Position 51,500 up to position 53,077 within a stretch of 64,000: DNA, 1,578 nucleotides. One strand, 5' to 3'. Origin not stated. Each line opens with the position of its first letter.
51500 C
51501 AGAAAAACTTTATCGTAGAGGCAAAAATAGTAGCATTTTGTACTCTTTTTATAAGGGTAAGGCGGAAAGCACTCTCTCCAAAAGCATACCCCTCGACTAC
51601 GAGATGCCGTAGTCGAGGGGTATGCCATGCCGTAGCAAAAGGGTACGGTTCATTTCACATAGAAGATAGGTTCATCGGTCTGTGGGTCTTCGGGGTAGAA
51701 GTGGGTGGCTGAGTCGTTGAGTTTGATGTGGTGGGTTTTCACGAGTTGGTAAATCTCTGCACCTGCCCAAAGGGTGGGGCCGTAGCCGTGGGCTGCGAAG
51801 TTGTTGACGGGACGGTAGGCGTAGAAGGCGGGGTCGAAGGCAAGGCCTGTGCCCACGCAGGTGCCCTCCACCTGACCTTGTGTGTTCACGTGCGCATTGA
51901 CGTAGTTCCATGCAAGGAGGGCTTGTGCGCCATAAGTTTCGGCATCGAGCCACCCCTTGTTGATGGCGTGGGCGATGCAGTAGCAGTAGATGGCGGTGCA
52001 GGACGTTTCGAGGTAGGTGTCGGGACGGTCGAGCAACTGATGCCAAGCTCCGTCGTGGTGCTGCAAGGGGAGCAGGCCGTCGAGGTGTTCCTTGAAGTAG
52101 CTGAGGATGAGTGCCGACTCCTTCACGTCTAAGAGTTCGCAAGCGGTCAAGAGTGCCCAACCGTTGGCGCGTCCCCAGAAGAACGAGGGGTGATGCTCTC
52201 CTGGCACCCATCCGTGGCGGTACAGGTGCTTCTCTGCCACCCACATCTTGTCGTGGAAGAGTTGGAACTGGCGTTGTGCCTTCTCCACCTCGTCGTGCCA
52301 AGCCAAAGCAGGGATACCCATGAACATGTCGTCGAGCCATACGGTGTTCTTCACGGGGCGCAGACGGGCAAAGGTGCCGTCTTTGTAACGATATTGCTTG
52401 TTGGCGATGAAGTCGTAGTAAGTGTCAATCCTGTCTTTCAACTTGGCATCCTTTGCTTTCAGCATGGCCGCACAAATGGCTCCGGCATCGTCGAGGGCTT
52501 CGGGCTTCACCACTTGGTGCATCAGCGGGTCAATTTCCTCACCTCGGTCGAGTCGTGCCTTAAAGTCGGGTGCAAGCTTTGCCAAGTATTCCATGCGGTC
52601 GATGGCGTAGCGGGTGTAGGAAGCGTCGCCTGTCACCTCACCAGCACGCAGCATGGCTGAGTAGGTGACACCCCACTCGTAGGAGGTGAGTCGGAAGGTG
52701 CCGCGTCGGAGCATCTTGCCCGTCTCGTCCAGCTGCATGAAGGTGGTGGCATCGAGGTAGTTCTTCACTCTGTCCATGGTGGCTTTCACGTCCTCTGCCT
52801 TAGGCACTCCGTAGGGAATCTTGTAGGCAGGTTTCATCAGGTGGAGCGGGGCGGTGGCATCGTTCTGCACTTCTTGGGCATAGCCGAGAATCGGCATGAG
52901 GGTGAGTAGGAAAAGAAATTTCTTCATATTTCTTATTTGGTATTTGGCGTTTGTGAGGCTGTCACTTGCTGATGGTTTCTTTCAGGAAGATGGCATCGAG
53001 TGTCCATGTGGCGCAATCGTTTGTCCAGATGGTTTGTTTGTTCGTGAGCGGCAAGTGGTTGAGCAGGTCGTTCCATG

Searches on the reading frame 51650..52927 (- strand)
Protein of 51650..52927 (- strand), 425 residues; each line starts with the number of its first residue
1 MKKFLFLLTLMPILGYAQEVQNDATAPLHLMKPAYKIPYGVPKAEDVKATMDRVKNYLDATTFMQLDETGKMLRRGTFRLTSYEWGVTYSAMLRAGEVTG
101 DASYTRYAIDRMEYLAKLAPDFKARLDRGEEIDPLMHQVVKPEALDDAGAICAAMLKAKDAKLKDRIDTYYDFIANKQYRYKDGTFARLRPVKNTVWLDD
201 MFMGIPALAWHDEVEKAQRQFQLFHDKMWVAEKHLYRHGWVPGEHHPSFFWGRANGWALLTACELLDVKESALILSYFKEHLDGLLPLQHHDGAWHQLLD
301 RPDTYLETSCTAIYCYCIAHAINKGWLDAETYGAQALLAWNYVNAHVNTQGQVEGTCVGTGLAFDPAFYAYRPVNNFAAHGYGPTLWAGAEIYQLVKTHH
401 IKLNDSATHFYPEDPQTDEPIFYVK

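Call 4: search_protein_families(library=pfam, proteins=[window:51650-52927:-], max_evalue=0.01)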
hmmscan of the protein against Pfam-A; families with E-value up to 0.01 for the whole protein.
window:51650-52927:- (425 aa): 1 family
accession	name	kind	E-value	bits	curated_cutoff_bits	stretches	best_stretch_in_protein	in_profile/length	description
PF07470.19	Glyco_hydro_88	-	2.6e-64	217.9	26.6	1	81-395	27-351/352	Glycosyl Hydrolase Family 88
